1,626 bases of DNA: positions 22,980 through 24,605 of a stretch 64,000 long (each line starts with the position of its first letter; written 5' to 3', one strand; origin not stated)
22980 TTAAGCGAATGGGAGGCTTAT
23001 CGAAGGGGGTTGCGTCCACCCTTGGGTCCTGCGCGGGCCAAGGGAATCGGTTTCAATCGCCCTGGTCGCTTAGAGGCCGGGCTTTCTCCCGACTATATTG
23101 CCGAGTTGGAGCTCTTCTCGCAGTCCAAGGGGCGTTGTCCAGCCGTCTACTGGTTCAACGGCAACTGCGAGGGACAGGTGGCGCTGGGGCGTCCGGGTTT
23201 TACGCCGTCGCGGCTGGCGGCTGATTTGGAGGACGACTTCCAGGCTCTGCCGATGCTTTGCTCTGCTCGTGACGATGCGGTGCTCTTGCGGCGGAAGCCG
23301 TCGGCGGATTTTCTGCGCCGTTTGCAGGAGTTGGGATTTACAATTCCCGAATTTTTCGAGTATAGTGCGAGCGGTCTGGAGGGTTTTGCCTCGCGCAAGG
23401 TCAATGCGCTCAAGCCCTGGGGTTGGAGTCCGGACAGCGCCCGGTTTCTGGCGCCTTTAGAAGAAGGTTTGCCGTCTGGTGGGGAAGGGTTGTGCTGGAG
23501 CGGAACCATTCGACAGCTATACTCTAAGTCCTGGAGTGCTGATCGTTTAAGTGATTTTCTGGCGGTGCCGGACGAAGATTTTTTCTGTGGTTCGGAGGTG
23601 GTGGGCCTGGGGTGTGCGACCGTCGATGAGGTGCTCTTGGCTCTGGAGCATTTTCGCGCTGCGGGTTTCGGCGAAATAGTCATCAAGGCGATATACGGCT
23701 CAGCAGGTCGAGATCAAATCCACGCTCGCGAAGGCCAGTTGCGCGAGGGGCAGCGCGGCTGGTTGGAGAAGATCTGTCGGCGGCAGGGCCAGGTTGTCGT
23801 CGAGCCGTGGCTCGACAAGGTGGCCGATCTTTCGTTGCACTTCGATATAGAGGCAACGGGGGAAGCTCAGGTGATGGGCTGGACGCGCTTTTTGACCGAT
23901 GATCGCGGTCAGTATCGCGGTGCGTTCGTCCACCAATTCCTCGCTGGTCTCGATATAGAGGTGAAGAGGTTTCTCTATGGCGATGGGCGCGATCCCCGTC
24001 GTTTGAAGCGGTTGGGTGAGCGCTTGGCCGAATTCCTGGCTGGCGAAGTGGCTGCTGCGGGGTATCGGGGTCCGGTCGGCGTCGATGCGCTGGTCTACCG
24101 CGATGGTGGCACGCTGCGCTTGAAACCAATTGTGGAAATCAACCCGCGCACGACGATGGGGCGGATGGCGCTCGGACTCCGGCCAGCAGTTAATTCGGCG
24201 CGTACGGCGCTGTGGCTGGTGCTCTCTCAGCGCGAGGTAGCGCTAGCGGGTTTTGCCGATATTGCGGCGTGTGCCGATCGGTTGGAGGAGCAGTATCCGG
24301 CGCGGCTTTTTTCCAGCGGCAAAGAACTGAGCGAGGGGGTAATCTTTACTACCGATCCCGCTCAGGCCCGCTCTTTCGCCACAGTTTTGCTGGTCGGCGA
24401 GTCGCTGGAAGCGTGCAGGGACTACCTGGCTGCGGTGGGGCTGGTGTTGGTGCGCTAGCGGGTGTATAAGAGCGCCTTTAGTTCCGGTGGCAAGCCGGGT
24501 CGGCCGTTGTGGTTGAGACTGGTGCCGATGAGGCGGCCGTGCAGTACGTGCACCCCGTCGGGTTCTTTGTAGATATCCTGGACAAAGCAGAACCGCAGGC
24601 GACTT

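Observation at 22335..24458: Di-iron DUF455 domain fused to an ATP-grasp ligase: candidate two-step modification enzyme of unknown substrate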

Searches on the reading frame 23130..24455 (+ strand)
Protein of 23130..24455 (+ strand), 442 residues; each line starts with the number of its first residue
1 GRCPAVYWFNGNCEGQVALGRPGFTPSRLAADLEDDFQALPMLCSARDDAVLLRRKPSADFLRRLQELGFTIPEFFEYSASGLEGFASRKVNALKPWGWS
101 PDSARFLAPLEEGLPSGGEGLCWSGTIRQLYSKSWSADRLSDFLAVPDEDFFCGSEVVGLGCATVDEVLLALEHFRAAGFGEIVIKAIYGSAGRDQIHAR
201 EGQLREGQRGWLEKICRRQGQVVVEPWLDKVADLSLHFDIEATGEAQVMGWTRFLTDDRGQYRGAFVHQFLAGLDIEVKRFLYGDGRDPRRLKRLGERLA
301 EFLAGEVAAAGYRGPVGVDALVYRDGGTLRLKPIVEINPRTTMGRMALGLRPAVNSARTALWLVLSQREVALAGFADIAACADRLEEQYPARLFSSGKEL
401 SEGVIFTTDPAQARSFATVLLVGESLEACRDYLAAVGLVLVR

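Call 30: search_protein_representatives(protein=window:23130-24455:+)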
Query: 442 residues. Proteins with E-value up to 0.001 (for the whole library): 3829; up to 1e-10: 1882; up to 1e-30: 441. The best 150 are listed.
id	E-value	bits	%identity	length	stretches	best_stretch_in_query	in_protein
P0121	3.0e-179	612.9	69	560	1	44-440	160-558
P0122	7.6e-131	453.4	53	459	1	1-434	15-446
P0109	6.2e-114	397.7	48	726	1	1-439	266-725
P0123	1.7e-103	363.3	47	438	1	3-430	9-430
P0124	1.0e-100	354.1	44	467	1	2-437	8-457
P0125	1.3e-100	353.7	44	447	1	2-429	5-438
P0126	4.9e-97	342.0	42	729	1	1-431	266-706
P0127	2.0e-94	333.4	43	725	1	1-431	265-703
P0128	1.7e-93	330.3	43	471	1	1-437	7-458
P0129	6.1e-90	318.6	43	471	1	4-435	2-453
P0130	3.2e-87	309.7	49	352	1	88-427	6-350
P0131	3.8e-83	296.2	43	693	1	1-434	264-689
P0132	2.0e-78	280.6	39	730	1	1-438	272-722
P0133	3.0e-78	280.1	38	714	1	1-425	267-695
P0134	2.2e-77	277.2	41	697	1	1-431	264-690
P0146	1.3e-69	251.6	36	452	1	1-428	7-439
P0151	5.5e-68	246.3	40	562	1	1-430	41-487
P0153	1.5e-67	244.8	39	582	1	1-424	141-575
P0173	5.6e-63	229.7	35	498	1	1-425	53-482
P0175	7.6e-63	229.3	41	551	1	1-436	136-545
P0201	2.0e-59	218.1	36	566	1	1-437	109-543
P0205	5.9e-59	216.5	35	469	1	1-438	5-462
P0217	1.2e-57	212.1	34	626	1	1-437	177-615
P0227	2.8e-56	207.7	35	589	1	6-441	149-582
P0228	2.8e-56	207.6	39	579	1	1-425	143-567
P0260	3.5e-52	194.1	33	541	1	1-421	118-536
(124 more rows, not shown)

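Call 31: find_encoding_contigs(protein=P0123, flank=6000, max_places=3)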
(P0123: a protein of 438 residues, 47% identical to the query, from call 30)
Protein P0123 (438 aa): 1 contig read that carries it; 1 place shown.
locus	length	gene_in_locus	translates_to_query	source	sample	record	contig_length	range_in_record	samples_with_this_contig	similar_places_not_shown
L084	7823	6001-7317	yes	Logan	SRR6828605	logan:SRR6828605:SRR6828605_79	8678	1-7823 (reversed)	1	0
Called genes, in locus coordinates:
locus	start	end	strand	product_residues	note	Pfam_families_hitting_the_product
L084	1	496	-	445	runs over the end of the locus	PF00072:Response_reg, PF01078:Mg_chelatase (faint), PF00158:Sigma54_activat, PF14532:Sigma54_activ_2, PF07728:AAA_5 (weak), PF25601:AAA_lid_14, PF02954:HTH_8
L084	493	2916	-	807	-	PF12974:Phosphonate-bd, PF00672:HAMP, PF00512:HisKA, PF02518:HATPase_c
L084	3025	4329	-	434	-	PF02746:MR_MLE_N (faint), PF13378:MR_MLE_C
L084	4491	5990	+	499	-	PF07969:Amidohydro_3, PF01979:Amidohydro_1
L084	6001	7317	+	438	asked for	-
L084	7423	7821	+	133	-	?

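Call 32: find_encoding_contigs(protein=P0128, flank=6000, max_places=3)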
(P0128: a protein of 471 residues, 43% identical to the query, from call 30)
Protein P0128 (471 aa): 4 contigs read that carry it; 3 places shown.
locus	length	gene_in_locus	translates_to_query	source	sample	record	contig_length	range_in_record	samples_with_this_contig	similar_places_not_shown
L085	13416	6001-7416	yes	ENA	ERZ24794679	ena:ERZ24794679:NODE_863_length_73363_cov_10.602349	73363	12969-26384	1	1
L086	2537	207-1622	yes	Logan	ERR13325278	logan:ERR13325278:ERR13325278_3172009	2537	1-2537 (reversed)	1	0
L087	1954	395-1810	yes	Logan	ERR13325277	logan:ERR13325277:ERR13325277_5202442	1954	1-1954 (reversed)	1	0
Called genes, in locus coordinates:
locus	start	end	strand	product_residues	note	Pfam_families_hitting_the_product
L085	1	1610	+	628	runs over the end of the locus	PF13589:HATPase_c_3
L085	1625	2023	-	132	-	-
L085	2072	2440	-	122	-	PF01850:PIN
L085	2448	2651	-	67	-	PF09957:VapB_antitoxin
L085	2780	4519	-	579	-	PF01120:Alpha_L_fucos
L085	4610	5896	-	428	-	PF13378:MR_MLE_C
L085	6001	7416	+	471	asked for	-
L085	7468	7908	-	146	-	PF13279:4HBT_2, PF03061:4HBT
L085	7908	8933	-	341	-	-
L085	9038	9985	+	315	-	PF01261:AP_endonuc_2, PF03786:UxuA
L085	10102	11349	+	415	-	-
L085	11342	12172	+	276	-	PF01261:AP_endonuc_2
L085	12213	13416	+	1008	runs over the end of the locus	PF07494:Reg_prop (faint), PF07495:Y_Y_Y, PF02518:HATPase_c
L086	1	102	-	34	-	?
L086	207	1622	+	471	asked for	-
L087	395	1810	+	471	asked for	-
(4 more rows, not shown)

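Call 33: search_protein_families(library=pfam, proteins=[window:23130-24455:+, P0123, P0128, P0122, P0146], max_evalue=10)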
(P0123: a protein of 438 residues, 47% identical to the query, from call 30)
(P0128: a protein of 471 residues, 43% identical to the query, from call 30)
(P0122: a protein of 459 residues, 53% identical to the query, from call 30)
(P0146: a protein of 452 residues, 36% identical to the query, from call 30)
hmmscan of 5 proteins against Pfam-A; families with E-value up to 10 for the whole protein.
window:23130-24455:+ (442 aa): 1 family
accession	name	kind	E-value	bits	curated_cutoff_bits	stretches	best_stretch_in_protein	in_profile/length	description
PF02655.19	ATP-grasp_3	-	0.17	12.4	23.2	1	298-342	118-158/160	ATP-grasp domain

P0123 (438 aa): 1 family
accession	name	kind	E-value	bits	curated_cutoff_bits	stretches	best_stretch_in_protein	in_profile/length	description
PF11658.13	CBP_BcsG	-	0.19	10.6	24.8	1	371-420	452-501/516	Cellulose biosynthesis protein BcsG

P0128 (471 aa): 2 families
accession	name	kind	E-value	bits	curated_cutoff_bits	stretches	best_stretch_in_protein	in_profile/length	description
PF18604.6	PreAtp-grasp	-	0.0075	17.2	27.5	1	48-98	6-55/94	Pre ATP-grasp domain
PF03707.21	MHYT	-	0.27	11.7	21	1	353-389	19-55/59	Bacterial signalling protein N terminal repeat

P0122 (459 aa): 3 families
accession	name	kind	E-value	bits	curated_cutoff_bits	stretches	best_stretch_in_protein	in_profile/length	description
PF18604.6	PreAtp-grasp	-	0.01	16.8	27.5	1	57-87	7-37/94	Pre ATP-grasp domain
PF06079.17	Apyrase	-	0.13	11.9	27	1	193-262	101-169/291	Apyrase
PF02655.19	ATP-grasp_3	-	0.24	11.9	23.2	1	323-354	132-158/160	ATP-grasp domain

P0146 (452 aa): 1 family
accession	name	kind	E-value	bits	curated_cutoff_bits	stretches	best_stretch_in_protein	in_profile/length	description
PF04660.18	Nanovirus_coat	-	0.037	14.5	25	1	334-390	47-103/177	Nanovirus coat protein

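Call 39: search_dna_similar(query=window:23130-24455:+, collection=plasmids, mode=protein, max_evalue=0.001, max_rows=25)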
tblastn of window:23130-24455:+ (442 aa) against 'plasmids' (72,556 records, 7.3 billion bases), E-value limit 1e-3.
Records with a match: 6; places in all: 6; records where one place covers at least 80% of the query: 0.
Best place of each record, by identity: <60% 6.
By first word of the organism name: Prevotella 2; Streptomyces 2; Parabacteroides 1; Phocaeicola 1.
By predicted mobility (MOB-suite, as given by PLSDB): non-mobilizable 6.
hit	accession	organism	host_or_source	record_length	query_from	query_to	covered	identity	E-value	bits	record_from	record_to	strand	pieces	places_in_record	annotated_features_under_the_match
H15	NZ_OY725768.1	Parabacteroides distasonis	-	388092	6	350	78%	26.1%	4e-19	98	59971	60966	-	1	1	hypothetical protein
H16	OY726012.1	Phocaeicola massiliensis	-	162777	5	347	78%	26.1%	6e-13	79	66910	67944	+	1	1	none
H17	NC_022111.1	Prevotella sp. oral taxon 299 str. F0039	Homo sapiens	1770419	5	353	79%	25.1%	2e-17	93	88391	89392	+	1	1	none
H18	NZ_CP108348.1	Streptomyces decoyicus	-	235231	42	343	68%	26.5%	7e-7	59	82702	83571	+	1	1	hypothetical protein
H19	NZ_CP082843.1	Prevotella nigrescens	-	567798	5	351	79%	22.4%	4e-12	76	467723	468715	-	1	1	hypothetical protein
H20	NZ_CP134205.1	Streptomyces sp. BB1-1-1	bumble bee,whole organism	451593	127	376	57%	30.9%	3e-10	71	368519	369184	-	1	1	hypothetical protein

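Call 40: get_annotated_region(hit=H15, flank=6000)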
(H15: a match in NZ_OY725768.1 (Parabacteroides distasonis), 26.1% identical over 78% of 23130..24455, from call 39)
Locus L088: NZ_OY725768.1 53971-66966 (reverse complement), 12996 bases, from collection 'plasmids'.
description: Parabacteroides distasonis strain Parabacteroides distasonis TSDC17.2-1.1 plasmid 23, complete sequence
organism: Parabacteroides distasonis (NCBI taxid 823)
taxonomy: Bacteria; Bacteroidota; Bacteroidia; Bacteroidales; Tannerellaceae; Parabacteroides; Parabacteroides distasonis
host: -; source: -; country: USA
typing (MOB-suite, as given by PLSDB): non-mobilizable
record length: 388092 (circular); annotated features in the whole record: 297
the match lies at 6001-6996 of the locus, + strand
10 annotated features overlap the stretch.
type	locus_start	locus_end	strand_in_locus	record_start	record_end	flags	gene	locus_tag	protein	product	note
CDS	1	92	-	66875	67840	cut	-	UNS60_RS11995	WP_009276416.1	tetratricopeptide repeat protein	-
CDS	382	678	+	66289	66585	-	-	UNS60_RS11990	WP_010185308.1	OadG family protein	-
CDS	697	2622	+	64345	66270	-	-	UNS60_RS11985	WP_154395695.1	biotin/lipoyl-containing protein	-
CDS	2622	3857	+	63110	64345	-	-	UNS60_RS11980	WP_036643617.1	sodium ion-translocating decarboxylase subunit beta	-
CDS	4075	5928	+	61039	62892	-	-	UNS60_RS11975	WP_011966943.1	DUF349 domain-containing protein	-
CDS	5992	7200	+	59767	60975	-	-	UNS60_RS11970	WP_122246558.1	hypothetical protein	-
CDS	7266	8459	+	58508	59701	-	-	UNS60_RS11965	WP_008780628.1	esterase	-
CDS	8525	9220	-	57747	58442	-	-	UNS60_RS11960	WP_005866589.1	LytTR family DNA-binding domain-containing protein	-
CDS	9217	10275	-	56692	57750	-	-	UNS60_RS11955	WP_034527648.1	histidine kinase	GO:0000160 - phosphorelay signal transduction system [Evidence IEA]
CDS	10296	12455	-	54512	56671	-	-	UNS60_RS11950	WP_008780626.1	outer membrane beta-barrel protein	-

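Call 49: search_protein_families(library=pfam, proteins=[P0121, P0151, P0153, P0173, P0175, P0201, P0217, P0227, P0228, P0260], max_evalue=0.01)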
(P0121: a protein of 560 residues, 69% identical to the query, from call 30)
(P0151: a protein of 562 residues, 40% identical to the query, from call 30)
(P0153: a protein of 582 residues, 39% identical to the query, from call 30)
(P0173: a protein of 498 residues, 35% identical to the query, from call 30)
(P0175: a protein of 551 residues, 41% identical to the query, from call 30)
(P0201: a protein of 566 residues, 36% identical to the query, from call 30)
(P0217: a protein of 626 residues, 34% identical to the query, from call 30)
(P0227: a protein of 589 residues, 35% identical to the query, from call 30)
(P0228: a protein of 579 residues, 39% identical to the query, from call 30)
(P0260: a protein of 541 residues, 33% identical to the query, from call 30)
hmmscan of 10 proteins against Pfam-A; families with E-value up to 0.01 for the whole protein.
P0121 (560 aa): 0 families

P0151 (562 aa): 0 families

P0153 (582 aa): 1 family
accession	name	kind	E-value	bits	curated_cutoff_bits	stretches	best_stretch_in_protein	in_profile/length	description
PF04305.20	DUF455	-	2.3e-25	90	34.3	1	3-130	119-246/247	Protein of unknown function (DUF455)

P0173 (498 aa): 1 family
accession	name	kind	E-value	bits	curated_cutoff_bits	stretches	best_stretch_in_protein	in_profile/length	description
PF11379.13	DUF3182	-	0.0003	20.3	26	1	232-315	133-217/354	Protein of unknown function (DUF3182)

P0175 (551 aa): 1 family
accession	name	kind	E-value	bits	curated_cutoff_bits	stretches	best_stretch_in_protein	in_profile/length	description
PF04305.20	DUF455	-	5.8e-22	78.9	34.3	1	2-125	123-246/247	Protein of unknown function (DUF455)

P0201 (566 aa): 2 families
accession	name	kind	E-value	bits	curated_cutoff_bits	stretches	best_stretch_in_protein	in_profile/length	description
PF04305.20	DUF455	-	2e-17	64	34.3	1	2-98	151-246/247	Protein of unknown function (DUF455)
PF02222.28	ATP-grasp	-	2.4e-05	24.5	27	1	278-361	19-100/179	ATP-grasp domain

P0217 (626 aa): 2 families
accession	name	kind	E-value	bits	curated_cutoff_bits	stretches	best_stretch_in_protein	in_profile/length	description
PF04305.20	DUF455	-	4.5e-30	105.5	34.3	1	4-166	84-246/247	Protein of unknown function (DUF455)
PF22277.2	EncFtn-like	-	0.0064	16.7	27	0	78-133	26-81/85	EncFtn-like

P0227 (589 aa): 2 families
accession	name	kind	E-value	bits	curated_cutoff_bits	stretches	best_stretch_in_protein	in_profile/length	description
PF04305.20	DUF455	-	2.9e-21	76.6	34.3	1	1-133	112-246/247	Protein of unknown function (DUF455)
PF18604.6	PreAtp-grasp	-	0.00034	21.5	27.5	1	181-222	2-45/94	Pre ATP-grasp domain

P0228 (579 aa): 1 family
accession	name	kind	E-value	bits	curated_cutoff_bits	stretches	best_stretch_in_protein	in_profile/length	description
PF04305.20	DUF455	-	2e-28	100.1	34.3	1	2-132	118-246/247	Protein of unknown function (DUF455)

P0260 (541 aa): 1 family
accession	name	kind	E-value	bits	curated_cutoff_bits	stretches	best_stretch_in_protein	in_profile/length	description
PF04305.20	DUF455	-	6e-18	65.7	34.3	1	3-107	143-246/247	Protein of unknown function (DUF455)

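Call 50: find_encoding_contigs(protein=P0122, flank=6000, max_places=2)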
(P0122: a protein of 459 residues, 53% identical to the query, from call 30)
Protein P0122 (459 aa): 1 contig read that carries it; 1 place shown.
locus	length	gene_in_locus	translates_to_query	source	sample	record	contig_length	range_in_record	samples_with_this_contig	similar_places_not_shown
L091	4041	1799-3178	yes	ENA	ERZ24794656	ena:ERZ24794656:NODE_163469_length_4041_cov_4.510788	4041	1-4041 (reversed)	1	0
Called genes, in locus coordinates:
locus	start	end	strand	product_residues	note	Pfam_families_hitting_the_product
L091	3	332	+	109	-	?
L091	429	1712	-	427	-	PF13378:MR_MLE_C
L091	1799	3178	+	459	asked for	-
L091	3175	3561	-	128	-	PF20126:TumE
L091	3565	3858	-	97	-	PF27273:MJ0235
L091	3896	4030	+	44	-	-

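Call 51: find_encoding_contigs(protein=P0146, flank=6000, max_places=2)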
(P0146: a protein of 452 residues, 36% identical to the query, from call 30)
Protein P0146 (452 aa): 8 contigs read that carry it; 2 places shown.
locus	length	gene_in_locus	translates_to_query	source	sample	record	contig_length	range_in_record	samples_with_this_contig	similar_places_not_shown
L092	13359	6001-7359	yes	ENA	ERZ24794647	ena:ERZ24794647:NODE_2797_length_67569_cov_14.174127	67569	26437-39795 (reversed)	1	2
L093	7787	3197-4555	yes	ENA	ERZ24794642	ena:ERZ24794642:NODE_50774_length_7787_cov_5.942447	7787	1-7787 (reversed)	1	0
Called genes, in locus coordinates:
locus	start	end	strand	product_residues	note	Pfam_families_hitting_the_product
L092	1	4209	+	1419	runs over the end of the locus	PF05345:He_PIG, PF07679:I-set (weak), PF13927:Ig_3, PF07679:I-set (weak), PF13895:Ig_2 (weak), PF13927:Ig_3, PF07679:I-set (weak), PF13927:Ig_3, +8 more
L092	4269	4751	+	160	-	PF13927:Ig_3 (faint)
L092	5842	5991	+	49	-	-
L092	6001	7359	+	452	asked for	-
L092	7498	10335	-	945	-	PF00330:Aconitase, PF00694:Aconitase_C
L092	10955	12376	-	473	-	PF01926:MMR_HSR1, PF02421:FeoB_N (weak), PF11981:DUF3482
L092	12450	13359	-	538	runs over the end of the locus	PF11067:DUF2868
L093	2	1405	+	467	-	?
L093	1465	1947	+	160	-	PF13927:Ig_3 (faint)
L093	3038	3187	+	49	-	-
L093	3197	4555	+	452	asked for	-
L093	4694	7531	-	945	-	PF00330:Aconitase, PF00694:Aconitase_C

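Call 52: find_encoding_contigs(protein=P0205, flank=6000, max_places=2)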
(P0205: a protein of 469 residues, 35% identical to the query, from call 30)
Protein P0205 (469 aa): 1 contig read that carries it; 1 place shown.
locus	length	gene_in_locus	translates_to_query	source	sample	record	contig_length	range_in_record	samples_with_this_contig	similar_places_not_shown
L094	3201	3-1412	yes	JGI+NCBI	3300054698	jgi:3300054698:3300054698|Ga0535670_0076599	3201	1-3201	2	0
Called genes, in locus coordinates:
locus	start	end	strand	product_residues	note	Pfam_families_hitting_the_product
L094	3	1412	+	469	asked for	?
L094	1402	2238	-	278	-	PF00561:Abhydrolase_1, PF12146:Hydrolase_4, PF12697:Abhydrolase_6, PF00756:Esterase (weak)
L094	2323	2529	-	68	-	PF00313:CSD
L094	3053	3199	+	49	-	?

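Call 70: search_protein_families(library=ncbifam, proteins=[L084:4491-5987:+, L085:7908-8930:-, L085:10102-11346:+, L084:7423-7821:+], max_evalue=0.001)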
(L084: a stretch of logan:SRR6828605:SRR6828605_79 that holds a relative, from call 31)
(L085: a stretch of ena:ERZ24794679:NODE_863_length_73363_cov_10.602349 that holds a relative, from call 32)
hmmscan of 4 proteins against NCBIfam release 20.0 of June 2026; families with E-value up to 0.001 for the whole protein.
L084:4491-5987:+ (499 aa): 58 families (the best 25 are shown)
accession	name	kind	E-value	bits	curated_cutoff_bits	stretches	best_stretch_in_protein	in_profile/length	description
NF006560.0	PRK09061.1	subfamily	5.6e-64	216.3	340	2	2-277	26-311/517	amidohydrolase family protein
NF006689.0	PRK09237.1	equivalog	1.7e-21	76.2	371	2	2-98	3-99/383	amidohydrolase/deacetylase family metallohydrolase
TIGR03178.1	allantoinase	equivalog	1.2e-17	63.9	357.85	2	3-66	1-62/441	allantoinase AllB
NF004839.0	PRK06189.1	equivalog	7e-17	61.2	631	2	1-86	2-85/451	allantoinase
NF009941.0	PRK13404.1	subfamily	3.7e-15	55.5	647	1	3-99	5-95/478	dihydropyrimidinase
TIGR00857.1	pyrC_multi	subfamily_domain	5e-15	55.4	279.05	2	399-452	319-371/412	dihydroorotase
NF005791.0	PRK07627.1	equivalog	1.7e-14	53.6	442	2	365-452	299-384/425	dihydroorotase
NF009060.0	PRK12394.1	equivalog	3e-14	52.6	442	1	2-98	3-97/381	metallo-dependent hydrolase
TIGR03583.1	EF_0837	hypoth_equivalog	3.5e-13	49.4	432.15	2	21-95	15-89/365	amidohydrolase/deacetylase family metallohydrolase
NF006837.0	PRK09357.1-2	equivalog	4.5e-13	48.6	575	2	19-147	16-143/428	dihydroorotase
TIGR02033.1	D-hydantoinase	equivalog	5.6e-13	48.6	393.25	1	5-93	2-85/454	dihydropyrimidinase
NF006559.0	PRK09060.1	equivalog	7.8e-13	47.5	482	1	2-74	5-75/444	dihydroorotase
NF006839.0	PRK09357.1-4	equivalog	4.6e-12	45.3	576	1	4-90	2-89/422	dihydroorotase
TIGR02318.1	phosphono_phnM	equivalog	1e-11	44.4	390.55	2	408-451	316-359/376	phosphonate metabolism protein PhnM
NF006844.0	PRK09357.2-5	equivalog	1.2e-11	44.3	701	1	1-88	1-89/422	dihydroorotase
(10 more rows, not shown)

L085:7908-8930:- (340 aa): 1 family
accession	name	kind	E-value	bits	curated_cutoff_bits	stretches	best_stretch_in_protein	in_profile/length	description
NF040521.1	C45_proenzyme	subfamily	6.4e-40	137.4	85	1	6-321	1-311/313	C45 family autoproteolytic acyltransferase/hydrolase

L085:10102-11346:+ (415 aa): 0 families

L084:7423-7821:+ (133 aa): 0 families
